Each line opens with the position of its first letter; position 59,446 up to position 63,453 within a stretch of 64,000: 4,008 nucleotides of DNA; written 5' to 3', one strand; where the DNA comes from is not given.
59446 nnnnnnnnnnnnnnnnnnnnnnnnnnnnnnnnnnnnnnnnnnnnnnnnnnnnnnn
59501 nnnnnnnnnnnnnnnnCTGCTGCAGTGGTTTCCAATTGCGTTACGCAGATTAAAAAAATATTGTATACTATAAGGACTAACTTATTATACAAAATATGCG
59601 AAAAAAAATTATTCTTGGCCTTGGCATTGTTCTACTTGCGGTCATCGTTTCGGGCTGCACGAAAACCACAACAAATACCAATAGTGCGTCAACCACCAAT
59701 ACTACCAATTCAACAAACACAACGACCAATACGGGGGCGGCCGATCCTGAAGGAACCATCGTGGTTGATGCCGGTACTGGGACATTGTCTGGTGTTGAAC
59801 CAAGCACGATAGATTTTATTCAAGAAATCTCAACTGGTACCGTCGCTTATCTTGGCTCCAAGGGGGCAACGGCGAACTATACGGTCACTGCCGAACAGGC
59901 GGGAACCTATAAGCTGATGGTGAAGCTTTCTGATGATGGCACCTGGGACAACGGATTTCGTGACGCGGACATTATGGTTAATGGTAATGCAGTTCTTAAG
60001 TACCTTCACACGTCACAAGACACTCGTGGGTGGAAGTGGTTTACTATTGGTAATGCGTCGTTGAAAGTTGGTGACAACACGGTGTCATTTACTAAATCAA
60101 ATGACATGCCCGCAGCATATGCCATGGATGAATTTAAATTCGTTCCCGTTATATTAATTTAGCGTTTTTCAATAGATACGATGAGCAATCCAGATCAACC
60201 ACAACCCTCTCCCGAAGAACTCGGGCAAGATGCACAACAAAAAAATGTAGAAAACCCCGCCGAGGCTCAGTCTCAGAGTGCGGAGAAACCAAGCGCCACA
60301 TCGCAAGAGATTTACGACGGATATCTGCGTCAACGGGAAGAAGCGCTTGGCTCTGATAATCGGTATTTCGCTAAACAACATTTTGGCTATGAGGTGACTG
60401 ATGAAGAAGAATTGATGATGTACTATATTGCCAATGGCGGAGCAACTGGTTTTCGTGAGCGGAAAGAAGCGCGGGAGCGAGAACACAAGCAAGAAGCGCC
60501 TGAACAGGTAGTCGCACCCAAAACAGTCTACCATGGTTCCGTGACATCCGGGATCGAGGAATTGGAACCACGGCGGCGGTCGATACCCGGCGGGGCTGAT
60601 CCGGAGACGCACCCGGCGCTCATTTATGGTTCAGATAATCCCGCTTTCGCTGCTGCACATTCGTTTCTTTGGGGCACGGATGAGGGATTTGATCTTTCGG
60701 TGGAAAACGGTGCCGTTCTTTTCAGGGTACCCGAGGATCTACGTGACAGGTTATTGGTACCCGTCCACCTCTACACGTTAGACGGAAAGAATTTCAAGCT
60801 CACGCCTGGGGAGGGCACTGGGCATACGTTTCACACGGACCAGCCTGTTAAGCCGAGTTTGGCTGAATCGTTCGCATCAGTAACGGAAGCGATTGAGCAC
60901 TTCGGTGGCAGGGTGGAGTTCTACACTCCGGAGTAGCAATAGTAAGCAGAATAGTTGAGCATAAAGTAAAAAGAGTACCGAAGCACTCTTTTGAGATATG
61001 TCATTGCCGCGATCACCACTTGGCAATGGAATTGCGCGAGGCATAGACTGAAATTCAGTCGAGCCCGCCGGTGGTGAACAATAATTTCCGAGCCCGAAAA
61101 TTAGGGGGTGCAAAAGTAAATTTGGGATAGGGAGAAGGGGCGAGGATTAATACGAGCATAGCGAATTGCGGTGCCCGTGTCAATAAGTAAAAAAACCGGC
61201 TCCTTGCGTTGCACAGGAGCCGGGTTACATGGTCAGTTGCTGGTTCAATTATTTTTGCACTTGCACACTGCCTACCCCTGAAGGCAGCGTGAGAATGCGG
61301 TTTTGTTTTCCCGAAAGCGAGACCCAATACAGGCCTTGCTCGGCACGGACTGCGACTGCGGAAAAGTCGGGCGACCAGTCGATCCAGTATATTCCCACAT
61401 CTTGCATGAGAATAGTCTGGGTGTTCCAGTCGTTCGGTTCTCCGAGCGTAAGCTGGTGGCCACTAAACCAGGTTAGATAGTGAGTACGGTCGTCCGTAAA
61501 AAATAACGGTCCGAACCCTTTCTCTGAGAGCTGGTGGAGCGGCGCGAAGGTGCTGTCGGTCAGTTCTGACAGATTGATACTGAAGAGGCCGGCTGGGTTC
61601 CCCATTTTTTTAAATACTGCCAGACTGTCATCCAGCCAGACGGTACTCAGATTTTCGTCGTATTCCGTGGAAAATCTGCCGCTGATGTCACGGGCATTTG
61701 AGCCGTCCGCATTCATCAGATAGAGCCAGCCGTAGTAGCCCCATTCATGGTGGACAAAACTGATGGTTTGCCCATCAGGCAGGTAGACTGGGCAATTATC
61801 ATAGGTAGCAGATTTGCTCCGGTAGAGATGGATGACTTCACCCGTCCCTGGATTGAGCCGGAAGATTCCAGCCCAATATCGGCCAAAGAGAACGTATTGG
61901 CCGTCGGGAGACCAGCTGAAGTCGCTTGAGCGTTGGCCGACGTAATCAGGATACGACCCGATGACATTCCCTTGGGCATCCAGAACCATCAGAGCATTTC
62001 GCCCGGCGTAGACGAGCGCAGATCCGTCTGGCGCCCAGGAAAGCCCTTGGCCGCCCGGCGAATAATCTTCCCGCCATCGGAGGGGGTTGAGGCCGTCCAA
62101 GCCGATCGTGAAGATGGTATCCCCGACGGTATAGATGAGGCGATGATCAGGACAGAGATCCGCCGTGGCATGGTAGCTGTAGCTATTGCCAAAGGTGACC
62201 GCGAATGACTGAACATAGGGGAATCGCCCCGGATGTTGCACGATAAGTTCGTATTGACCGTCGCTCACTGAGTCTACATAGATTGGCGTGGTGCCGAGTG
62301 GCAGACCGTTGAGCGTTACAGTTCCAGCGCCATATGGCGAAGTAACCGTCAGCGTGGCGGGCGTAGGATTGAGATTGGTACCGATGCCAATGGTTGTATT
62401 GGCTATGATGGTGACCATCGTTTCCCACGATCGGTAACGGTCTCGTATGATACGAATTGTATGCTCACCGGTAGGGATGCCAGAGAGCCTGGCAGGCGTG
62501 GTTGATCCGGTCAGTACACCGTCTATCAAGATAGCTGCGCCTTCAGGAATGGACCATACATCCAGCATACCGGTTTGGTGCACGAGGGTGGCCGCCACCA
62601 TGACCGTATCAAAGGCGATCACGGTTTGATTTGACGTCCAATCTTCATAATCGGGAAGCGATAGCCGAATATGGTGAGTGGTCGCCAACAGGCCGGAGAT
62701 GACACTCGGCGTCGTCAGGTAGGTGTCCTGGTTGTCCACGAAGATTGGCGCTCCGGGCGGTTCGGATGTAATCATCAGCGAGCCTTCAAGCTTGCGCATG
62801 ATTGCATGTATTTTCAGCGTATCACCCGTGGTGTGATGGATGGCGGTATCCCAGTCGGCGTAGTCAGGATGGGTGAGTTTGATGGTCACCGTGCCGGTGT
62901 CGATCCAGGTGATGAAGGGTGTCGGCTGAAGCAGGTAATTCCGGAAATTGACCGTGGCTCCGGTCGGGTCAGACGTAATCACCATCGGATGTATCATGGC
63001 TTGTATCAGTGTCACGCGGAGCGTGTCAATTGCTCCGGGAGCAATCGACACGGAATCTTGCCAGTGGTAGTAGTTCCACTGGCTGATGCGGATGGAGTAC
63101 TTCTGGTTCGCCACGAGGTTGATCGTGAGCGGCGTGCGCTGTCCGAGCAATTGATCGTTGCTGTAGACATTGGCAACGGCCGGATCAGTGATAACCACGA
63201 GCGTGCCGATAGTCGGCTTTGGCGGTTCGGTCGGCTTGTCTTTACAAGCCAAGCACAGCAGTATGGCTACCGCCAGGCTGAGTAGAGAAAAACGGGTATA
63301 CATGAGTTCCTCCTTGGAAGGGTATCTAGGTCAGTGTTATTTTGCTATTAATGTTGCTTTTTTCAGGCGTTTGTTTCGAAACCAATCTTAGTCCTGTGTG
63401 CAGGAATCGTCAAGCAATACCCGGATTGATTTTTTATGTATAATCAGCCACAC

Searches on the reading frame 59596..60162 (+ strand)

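Call 75: search_protein_families(library=pfam, proteins=[window:59596-60162:+], max_evalue=0.001)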
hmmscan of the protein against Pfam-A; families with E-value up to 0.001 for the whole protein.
window:59596-60162:+ (188 aa): 2 families
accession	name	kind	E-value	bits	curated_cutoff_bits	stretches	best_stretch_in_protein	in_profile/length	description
PF16990.11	CBM_35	-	2.7e-06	28.1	28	1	56-166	2-105/121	Carbohydrate binding module (family 35)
PF25275.1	Golvesin_C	-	0.00067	20.2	31.6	1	87-172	37-120/132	Golvesin C-terminal domain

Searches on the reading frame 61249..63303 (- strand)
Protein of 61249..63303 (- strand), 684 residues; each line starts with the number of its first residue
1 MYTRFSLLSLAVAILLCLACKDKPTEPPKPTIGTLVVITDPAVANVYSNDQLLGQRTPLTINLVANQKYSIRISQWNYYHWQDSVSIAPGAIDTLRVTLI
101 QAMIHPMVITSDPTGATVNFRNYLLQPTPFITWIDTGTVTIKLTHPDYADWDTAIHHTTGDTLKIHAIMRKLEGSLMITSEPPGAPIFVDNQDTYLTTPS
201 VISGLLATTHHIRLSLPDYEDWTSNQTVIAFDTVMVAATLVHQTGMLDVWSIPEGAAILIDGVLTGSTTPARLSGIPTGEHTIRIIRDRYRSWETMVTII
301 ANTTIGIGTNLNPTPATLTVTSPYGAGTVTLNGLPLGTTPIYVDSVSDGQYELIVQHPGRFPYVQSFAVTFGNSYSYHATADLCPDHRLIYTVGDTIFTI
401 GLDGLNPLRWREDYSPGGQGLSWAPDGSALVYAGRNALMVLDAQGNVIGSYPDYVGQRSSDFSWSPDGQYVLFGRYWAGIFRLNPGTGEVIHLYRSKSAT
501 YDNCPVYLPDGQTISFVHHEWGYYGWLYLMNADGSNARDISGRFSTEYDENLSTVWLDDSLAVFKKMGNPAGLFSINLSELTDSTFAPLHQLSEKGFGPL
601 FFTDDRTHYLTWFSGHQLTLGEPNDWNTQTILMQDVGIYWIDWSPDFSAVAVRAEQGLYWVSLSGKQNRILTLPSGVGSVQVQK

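Call 75: search_protein_families(library=pfam, proteins=[window:61249-63303:-], max_evalue=0.001)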
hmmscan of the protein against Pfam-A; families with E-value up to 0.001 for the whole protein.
window:61249-63303:- (684 aa): 2 families
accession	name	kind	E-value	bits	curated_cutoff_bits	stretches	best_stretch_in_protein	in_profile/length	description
PF08308.17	PEGA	-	3.7e-47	158.5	20.8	5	245-314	2-70/71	PEGA domain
PF07676.18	PD40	-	7.4e-05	23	20.9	0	460-473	12-25/38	WD40-like Beta Propeller Repeat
